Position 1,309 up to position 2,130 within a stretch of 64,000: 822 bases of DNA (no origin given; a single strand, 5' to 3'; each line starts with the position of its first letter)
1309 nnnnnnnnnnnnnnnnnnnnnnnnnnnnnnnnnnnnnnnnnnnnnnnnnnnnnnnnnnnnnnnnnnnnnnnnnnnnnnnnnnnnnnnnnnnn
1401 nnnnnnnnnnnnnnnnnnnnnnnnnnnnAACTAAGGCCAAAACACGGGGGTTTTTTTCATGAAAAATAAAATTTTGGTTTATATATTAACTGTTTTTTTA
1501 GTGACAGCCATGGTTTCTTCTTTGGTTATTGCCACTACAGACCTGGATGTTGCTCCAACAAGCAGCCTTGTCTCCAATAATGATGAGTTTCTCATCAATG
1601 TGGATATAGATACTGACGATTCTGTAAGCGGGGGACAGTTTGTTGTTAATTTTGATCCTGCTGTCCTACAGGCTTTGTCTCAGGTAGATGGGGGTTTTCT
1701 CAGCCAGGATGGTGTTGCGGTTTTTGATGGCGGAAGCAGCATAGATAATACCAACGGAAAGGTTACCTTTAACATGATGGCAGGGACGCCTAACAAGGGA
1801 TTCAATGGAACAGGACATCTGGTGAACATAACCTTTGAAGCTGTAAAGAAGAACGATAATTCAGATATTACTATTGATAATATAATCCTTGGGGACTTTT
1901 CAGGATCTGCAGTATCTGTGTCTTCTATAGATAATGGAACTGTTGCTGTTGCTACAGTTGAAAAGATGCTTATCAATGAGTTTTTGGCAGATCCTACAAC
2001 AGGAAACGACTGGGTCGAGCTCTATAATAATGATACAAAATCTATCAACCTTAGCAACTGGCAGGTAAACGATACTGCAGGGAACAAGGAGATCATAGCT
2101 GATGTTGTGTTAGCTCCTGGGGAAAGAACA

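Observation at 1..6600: Adjacent giant surface proteins carrying complementary dockerin (gene 1 C-terminus) and cohesin (gene 2 N-terminus) modules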

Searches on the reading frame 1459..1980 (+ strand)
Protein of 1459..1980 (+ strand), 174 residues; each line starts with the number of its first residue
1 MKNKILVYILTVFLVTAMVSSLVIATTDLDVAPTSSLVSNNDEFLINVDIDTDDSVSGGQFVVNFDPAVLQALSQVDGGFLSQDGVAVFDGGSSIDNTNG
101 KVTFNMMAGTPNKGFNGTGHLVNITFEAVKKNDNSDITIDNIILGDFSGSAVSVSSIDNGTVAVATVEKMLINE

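Call 7: search_protein_families(library=pfam, proteins=[window:1459-1968:+, window:1531-1950:+], max_evalue=10)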
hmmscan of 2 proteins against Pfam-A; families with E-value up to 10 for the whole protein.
seq(170 aa): 1 family
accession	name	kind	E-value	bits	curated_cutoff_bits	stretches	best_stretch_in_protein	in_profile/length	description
PF00963.24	Cohesin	-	7.2e-08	33.2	24.1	1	40-162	12-137/139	Cohesin domain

seq(140 aa): 1 family
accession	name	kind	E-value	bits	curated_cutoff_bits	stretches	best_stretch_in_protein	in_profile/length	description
PF00963.24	Cohesin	-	4.4e-08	33.9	24.1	1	16-138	12-137/139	Cohesin domain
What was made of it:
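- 1531..1959 (+): Single cohesin domain at the mature N-terminus, which is the membrane-distal tip. Pfam Cohesin at 33.2 bits versus 24.1 (call 7).
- On Cohesin domain (Pfam PF00963): 33.2-33.9 bits versus 24.1, profile positions 12-137 of 139, when the N-terminal 140-170 aa are scanned alone (call 7).
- Checked: When the N-terminal 170 aa are scanned alone it scores 33.2 bits (threshold 24.1) over profile positions 12-137 of 139 (call 7).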

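Call 8: search_solved_structures(query=window:1459-1968:+, max_evalue=10, show_alignments=3)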
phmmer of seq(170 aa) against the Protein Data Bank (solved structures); distinct sequences matched with E-value up to 10: 2.
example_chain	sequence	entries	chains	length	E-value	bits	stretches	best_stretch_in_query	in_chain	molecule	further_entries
3l8q_A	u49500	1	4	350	0.4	14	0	35-75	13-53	Cellulosomal scaffoldin adaptor protein B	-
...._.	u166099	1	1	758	1.6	12.1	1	57-125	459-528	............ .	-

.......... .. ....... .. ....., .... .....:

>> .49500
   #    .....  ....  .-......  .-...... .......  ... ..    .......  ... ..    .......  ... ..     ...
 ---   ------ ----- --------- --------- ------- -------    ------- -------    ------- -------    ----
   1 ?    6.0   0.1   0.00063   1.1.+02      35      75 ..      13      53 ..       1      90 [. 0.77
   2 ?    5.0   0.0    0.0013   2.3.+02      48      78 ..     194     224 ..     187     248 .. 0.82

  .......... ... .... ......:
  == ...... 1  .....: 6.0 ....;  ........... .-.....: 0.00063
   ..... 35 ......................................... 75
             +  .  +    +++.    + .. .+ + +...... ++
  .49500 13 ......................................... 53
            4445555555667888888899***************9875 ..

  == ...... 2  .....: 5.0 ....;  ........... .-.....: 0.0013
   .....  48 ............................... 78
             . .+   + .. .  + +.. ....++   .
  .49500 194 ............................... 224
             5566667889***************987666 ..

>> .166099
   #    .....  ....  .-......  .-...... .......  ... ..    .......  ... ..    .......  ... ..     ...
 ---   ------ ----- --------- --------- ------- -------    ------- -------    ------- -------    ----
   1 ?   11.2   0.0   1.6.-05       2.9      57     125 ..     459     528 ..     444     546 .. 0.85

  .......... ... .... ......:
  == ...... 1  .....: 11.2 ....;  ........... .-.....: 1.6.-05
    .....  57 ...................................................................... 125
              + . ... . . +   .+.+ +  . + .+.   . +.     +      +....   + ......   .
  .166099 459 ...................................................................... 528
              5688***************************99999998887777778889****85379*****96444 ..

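Call 25: search_protein_representatives(protein=window:1459-1980:+)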
Query: 174 residues. Proteins with E-value up to 0.001 (for the whole library): 2418; up to 1e-10: 284; up to 1e-30: 7. The best 150 are listed.
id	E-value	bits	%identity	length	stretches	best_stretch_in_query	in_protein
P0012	8.7e-58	211.1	34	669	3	6-167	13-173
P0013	2.6e-46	173.8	59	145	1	1-139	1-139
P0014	3.3e-44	167.0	53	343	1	1-174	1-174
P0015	2.4e-36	141.4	33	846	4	25-163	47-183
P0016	3.0e-36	141.1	32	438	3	3-155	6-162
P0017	8.8e-36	139.6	28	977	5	20-167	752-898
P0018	9.9e-31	123.2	27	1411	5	26-164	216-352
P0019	3.5e-30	121.4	32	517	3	31-166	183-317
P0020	6.6e-29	117.3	45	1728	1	16-174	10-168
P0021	1.9e-28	115.7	46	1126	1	18-174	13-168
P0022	5.9e-28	114.2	33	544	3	25-162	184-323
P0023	1.9e-27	112.5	26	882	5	18-155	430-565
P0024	6.2e-27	110.8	32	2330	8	28-138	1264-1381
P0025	1.5e-26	109.6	45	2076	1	1-174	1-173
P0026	1.9e-26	109.3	31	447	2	5-164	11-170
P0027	1.9e-26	109.3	45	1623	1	1-174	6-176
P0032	2.1e-25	105.9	44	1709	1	1-174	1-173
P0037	1.1e-24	103.5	40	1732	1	9-174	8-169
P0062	1.5e-19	86.8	33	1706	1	1-174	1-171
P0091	2.5e-16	76.4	40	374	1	17-171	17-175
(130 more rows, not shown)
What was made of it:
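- Tried and rejected: The exhaustive HMMER search was needed to find cohesin relatives (call 25).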

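Call 28: find_encoding_contigs(protein=P0032, flank=10000, max_places=4)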
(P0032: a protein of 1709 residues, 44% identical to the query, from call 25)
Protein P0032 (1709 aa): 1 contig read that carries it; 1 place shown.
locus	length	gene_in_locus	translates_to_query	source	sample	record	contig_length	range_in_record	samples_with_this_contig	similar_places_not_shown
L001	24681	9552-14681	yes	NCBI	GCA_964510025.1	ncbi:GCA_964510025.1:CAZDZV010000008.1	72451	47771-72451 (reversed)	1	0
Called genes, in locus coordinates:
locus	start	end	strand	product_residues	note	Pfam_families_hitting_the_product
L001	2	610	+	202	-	?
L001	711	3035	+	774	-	PF13948:DUF4215 (faint)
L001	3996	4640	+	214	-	-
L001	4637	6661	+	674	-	PF00041:fn3 (faint), PF16656:Pur_ac_phosph_N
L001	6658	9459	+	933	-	PF00932:LTD, PF00526:Dicty_CTDC (weak), PF18884:TSP3_bac (weak), PF00404:Dockerin_1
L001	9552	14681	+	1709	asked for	PF00963:Cohesin, PF00932:LTD, PF17892:Cadherin_5 (faint), PF17963:Big_9 (weak), PF17803:Cadherin_4 (weak), PF17963:Big_9 (weak), PF18911:PKD_4 (weak), PF22352:K319L-like_PKD, +1 more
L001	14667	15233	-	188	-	PF02676:TYW3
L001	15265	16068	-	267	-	PF01909:NTP_transf_2, PF18765:Polbeta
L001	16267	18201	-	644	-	PF00128:Alpha-amylase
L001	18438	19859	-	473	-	PF00571:CBS, PF05763:DUF835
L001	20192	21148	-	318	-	PF01625:PMSR, PF01641:SelR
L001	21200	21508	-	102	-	PF00338:Ribosomal_S10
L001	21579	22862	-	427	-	PF00009:GTP_EFTU, PF01926:MMR_HSR1 (faint), PF03144:GTP_EFTU_D2, PF03143:GTP_EFTU_D3, PF22594:GTP-eEF1A_C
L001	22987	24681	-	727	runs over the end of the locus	PF00009:GTP_EFTU, PF22042:EF-G_D2, PF03144:GTP_EFTU_D2, PF14492:EFG_III, PF03764:EFG_IV, PF00679:EFG_C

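Call 29: find_encoding_contigs(protein=P0020, flank=10000, max_places=3)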
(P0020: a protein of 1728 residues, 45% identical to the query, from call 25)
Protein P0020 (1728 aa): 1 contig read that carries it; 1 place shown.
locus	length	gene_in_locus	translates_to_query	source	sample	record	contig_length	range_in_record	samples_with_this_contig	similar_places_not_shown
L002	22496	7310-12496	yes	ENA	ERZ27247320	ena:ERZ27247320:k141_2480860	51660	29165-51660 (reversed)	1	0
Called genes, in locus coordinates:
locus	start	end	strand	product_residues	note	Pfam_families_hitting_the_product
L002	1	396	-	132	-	?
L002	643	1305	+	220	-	-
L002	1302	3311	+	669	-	PF00041:fn3 (weak), PF16656:Pur_ac_phosph_N (weak), PF26232:Fn3_RsgI4 (faint)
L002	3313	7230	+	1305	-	PF00932:LTD, PF00041:fn3 (weak), PF11617:Cu-binding_MopE (weak), PF00404:Dockerin_1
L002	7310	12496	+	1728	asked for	PF00932:LTD, PF17892:Cadherin_5 (faint), PF17803:Cadherin_4 (weak), PF17963:Big_9, PF05345:He_PIG (weak), PF24908:Ig_SIBA-E_2nd (weak)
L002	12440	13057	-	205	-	PF02676:TYW3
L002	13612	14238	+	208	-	PF10637:Ofd1_CTDD (faint), PF13640:2OG-FeII_Oxy_3, PF13661:2OG-FeII_Oxy_4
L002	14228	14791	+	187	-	PF10637:Ofd1_CTDD (faint)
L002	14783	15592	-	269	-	PF01909:NTP_transf_2 (weak), PF18765:Polbeta (weak)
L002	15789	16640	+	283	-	-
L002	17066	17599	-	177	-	PF08123:DOT1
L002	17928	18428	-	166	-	-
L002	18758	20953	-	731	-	PF01261:AP_endonuc_2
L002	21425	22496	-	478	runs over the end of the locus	-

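Call 30: find_encoding_contigs(protein=P0025, flank=10000, max_places=3)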
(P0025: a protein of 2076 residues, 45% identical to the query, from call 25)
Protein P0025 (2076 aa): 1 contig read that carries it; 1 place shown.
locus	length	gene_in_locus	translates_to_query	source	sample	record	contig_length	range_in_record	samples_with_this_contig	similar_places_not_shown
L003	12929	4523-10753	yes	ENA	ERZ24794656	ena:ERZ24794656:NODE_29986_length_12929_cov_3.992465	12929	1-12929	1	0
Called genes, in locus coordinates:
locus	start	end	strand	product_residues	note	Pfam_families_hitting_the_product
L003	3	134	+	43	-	?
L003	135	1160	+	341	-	-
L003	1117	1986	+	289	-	PF09134:Invasin_D3, PF02369:Big_1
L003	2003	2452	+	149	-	-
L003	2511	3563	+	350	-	-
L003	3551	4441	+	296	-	PF11617:Cu-binding_MopE, PF00404:Dockerin_1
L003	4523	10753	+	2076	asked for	PF00932:LTD, PF05345:He_PIG (weak), PF17963:Big_9 (weak), PF17803:Cadherin_4 (weak), PF17892:Cadherin_5 (weak), PF17963:Big_9, PF05345:He_PIG (weak)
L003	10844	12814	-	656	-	PF00270:DEAD (faint), PF04851:ResIII, PF17757:UvrB_inter, PF27431:UvrB_3rd, PF00271:Helicase_C, PF12344:UvrB, PF02151:UVR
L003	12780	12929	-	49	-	?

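Call 31: find_encoding_contigs(protein=P0014, flank=10000, max_places=3)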
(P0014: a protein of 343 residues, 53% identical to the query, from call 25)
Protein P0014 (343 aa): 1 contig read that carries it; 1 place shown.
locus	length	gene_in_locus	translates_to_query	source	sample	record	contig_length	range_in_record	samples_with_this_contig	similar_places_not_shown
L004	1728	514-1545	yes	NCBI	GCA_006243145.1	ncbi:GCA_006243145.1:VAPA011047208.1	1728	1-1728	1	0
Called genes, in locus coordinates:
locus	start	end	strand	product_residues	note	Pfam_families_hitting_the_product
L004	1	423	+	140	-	?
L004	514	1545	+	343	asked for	PF00963:Cohesin, PF00932:LTD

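Call 51: predict_structure(alignment_id=A2)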
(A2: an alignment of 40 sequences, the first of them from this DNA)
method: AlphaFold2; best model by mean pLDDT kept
length: 145 residues; sequences in the alignment: 40
mean_pLDDT: 96.8   pTM: 0.90
mean pLDDT of the five models: 96.8, 96.3, 96.2, 96.0, 95.9
residues with pLDDT >= 90: 140; 70-90: 4; 50-70: 1; < 50: 0
segments of 3 or more residues with pLDDT < 50: none
pLDDT, mean of each block of 10 residues (from residue 1): 94 97 98 98 99 98 97 99 96 98 97 98 97 97 78
secondary structure, 60 per line:
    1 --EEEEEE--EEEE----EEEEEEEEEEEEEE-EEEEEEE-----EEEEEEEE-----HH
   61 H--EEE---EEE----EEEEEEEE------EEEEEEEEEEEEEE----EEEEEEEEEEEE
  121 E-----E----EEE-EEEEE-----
elements in order: E3-8 E11-14 E19-32 E34-40 E46-53 E64-66 E70-72 E77-84 E91-104 E109-121 E132-134 E136-140
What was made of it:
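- On Cohesin domain (Pfam PF00963): The AF2 model has pLDDT 96.8 and pTM 0.90 and is all-beta (call 51).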

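Call 54: fold_search(model_id=the predicted structure, library=pdb)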
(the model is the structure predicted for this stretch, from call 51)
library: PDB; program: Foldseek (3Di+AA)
matches with E <= 10: 1999; with E <= 0.001: 113
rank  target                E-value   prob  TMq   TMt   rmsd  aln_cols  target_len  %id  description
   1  2xdh                  1.5e-12  1.00  0.78  0.81   3.0       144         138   19  Non-cellulosomal cohesin from the hyperthermophilic archaeon Archaeoglobus fulgidus (released 2010-05-26)
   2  5lxv_A                1.7e-11  1.00  0.73  0.63   4.0       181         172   18  Crystal structure of Ruminococcus flavefaciens scaffoldin C cohesin in complex with a dockerin from an uncharacterized (released 2016-10-19)
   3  5lxv_C                2.4e-11  1.00  0.71  0.61   4.0       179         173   19  Crystal structure of Ruminococcus flavefaciens scaffoldin C cohesin in complex with a dockerin from an uncharacterized (released 2016-10-19)
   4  6kgf_C                2.7e-11  1.00  0.72  0.71   3.6       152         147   17  Crystal structure of CaDoc0917(R16D)-CaCohA2 complex at pH 8.2 (released 2020-07-08)
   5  6kge_A                4.2e-11  1.00  0.76  0.78   3.4       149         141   17  Crystal structure of CaDoc0917(R16D)-CaCohA2 complex at pH 5.5 (released 2020-07-08)
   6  5nrm_A                6.9e-11  1.00  0.71  0.73   3.8       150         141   16  Crystal structure of the sixth cohesin from Acetivibrio cellulolyticus' scaffoldin B in complex with Cel5 dockerin S51 (released 2018-01-31)
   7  6kgf_A                1.0e-10  1.00  0.76  0.77   3.5       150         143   17  Crystal structure of CaDoc0917(R16D)-CaCohA2 complex at pH 8.2 (released 2020-07-08)
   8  6kgc_A                1.1e-10  1.00  0.71  0.71   4.0       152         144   18  Crystal structure of CaDoc0917(R49D)-CaCohA2 complex at pH 5.4 (released 2020-07-08)
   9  2vn5_A                1.3e-10  1.00  0.78  0.79   2.8       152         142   18  The Clostridium cellulolyticum dockerin displays a dual binding mode for its cohesin partner (released 2008-05-20)
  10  4fl4_I                1.4e-10  1.00  0.80  0.40   2.9       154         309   19  Scaffoldin conformation and dynamics revealed by a ternary complex from the Clostridium thermocellum cellulosome (released 2012-06-27)
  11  1qzn                  1.4e-10  1.00  0.73  0.63   3.9       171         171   17  Crystal Structure Analysis of a type II cohesin domain from the cellulosome of Acetivibrio cellulolyticus (released 2004-09-21)
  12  5n5p_C                2.9e-10  1.00  0.67  0.70   3.7       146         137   15  Crystal structure of Ruminococcus flavefaciens' type III complex containing the fifth cohesin from scaffoldin B and th (released 2018-02-28)
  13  4fl4_C                3.1e-10  1.00  0.77  0.39   3.0       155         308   19  Scaffoldin conformation and dynamics revealed by a ternary complex from the Clostridium thermocellum cellulosome (released 2012-06-27)
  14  5nrk_A                3.7e-10  1.00  0.72  0.73   3.8       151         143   16  Crystal structure of the sixth cohesin from Acetivibrio cellulolyticus' scaffoldin B in complex with Cel5 dockerin S15 (released 2018-01-31)
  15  5n5p_A                3.7e-10  1.00  0.70  0.74   3.4       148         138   16  Crystal structure of Ruminococcus flavefaciens' type III complex containing the fifth cohesin from scaffoldin B and th (released 2018-02-28)
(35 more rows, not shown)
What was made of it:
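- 1531..1959 (+): Foldseek best hit is 2xdh, the A. fulgidus cohesin, E 1.5e-12, TM 0.78/0.81, and all top 50 hits are cohesins (calls 51, 54).
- On Cohesin domain (Pfam PF00963): All 50 top Foldseek PDB hits are cohesins at TM 0.65-0.80; the best is 2xdh (call 54).
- Closest known: Single-cohesin cell-surface anchoring proteins OlpA and OlpC of Clostridium thermocellum. Same: Both are among the best fold matches (TM 0.79-0.81, call 54).
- Checked: The AF2 model has pLDDT 96.8 and pTM 0.90, and the top 50 PDB fold matches are all cohesins (calls 51, 54).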

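Call 60: find_encoding_contigs(protein=P0027, flank=8000, max_places=2)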
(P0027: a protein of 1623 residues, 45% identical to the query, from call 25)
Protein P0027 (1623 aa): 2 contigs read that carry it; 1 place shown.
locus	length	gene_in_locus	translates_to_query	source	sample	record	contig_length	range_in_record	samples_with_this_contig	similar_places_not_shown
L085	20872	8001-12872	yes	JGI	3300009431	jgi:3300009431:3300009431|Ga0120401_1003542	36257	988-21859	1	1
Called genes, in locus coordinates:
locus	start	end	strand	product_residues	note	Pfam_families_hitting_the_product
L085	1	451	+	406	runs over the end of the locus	PF07705:CARDB (faint)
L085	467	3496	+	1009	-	PF24517:CBM96, PF11617:Cu-binding_MopE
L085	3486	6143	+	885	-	PF02412:TSP_3 (faint), PF11617:Cu-binding_MopE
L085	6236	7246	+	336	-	PF02661:Fic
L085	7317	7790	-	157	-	-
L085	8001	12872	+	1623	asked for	PF00932:LTD, PF17803:Cadherin_4 (weak), PF17892:Cadherin_5, PF17963:Big_9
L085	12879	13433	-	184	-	PF02676:TYW3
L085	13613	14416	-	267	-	PF01909:NTP_transf_2 (weak), PF18765:Polbeta (weak)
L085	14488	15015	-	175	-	PF01909:NTP_transf_2 (weak), PF18765:Polbeta, PF22014:DUF6932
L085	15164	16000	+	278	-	-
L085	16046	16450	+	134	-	-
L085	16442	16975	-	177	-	PF08123:DOT1 (weak), PF13847:Methyltransf_31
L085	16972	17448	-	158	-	-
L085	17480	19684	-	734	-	PF01261:AP_endonuc_2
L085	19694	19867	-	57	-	-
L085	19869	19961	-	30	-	-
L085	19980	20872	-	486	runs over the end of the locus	-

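Call 61: find_encoding_contigs(protein=P0037, flank=8000, max_places=2)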
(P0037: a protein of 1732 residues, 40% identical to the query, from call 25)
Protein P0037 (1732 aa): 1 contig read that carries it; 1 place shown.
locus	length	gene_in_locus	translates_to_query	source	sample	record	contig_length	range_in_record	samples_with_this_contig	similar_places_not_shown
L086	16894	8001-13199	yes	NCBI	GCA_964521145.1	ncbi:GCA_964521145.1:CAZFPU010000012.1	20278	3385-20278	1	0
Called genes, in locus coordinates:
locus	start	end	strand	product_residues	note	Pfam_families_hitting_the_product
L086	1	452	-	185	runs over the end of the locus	-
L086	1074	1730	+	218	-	-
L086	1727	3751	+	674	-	PF25059:FN3_DSCAM-DSCAML_C (faint), PF00041:fn3, PF16656:Pur_ac_phosph_N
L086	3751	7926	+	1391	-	PF00932:LTD, PF00404:Dockerin_1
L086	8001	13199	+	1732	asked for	PF00932:LTD, PF17963:Big_9 (weak), PF17892:Cadherin_5 (weak), PF17963:Big_9, PF05345:He_PIG, PF17892:Cadherin_5 (weak), PF17963:Big_9, PF05345:He_PIG, +1 more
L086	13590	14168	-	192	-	PF02676:TYW3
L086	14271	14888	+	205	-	PF13640:2OG-FeII_Oxy_3, PF13661:2OG-FeII_Oxy_4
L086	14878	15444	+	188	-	PF10637:Ofd1_CTDD (faint)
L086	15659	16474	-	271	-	PF01909:NTP_transf_2 (weak), PF18765:Polbeta (weak)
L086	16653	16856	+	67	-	-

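Call 62: find_encoding_contigs(protein=P0062, flank=8000, max_places=2)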
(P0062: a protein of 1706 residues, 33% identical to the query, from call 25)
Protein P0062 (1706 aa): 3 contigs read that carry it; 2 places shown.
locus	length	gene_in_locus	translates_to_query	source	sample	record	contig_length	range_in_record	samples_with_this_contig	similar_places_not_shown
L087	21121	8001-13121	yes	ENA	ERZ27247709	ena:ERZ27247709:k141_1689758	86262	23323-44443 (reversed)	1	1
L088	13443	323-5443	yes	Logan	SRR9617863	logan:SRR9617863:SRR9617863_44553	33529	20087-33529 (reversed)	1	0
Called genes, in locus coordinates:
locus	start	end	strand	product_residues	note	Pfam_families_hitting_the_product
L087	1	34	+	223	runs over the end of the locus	-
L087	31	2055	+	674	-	PF00041:fn3 (faint), PF16656:Pur_ac_phosph_N (faint)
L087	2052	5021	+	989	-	PF00932:LTD, PF02412:TSP_3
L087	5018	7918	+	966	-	PF00932:LTD, PF13948:DUF4215 (weak), PF02412:TSP_3, PF00404:Dockerin_1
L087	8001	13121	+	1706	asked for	PF00963:Cohesin, PF00932:LTD, PF17803:Cadherin_4, PF17892:Cadherin_5, PF17963:Big_9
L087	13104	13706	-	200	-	PF02676:TYW3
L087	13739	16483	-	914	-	PF03065:Glyco_hydro_57, PF08323:Glyco_transf_5, PF13439:Glyco_transf_4, PF13579:Glyco_trans_4_4 (weak)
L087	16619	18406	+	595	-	PF00343:Phosphorylase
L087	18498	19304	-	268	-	PF01909:NTP_transf_2 (weak)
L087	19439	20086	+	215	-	PF02954:HTH_8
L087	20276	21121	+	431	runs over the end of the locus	-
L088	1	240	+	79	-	?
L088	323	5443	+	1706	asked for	PF00963:Cohesin, PF00932:LTD, PF17803:Cadherin_4, PF17892:Cadherin_5, PF17963:Big_9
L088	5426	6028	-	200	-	PF02676:TYW3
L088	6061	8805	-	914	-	PF03065:Glyco_hydro_57, PF08323:Glyco_transf_5, PF13439:Glyco_transf_4, PF13579:Glyco_trans_4_4 (weak)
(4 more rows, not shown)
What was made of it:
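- Alpha-amylase and GH57 genes lie near the pair in L001 and L087 (calls 28, 62).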

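Call 63: find_encoding_contigs(protein=P0021, flank=8000, max_places=2)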
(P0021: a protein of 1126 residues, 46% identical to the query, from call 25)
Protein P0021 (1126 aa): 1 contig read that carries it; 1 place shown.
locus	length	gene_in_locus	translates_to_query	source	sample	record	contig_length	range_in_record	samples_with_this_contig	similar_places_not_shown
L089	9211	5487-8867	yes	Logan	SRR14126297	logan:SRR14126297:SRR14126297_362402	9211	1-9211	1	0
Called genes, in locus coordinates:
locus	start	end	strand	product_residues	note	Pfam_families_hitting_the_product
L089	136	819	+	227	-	-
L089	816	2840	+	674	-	PF00041:fn3 (faint), PF16656:Pur_ac_phosph_N (weak)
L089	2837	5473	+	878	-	PF00932:LTD, PF00041:fn3 (weak), PF16656:Pur_ac_phosph_N (weak), PF00404:Dockerin_1 (weak)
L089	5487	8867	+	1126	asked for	PF00963:Cohesin, PF00932:LTD, PF17963:Big_9 (weak)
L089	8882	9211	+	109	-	?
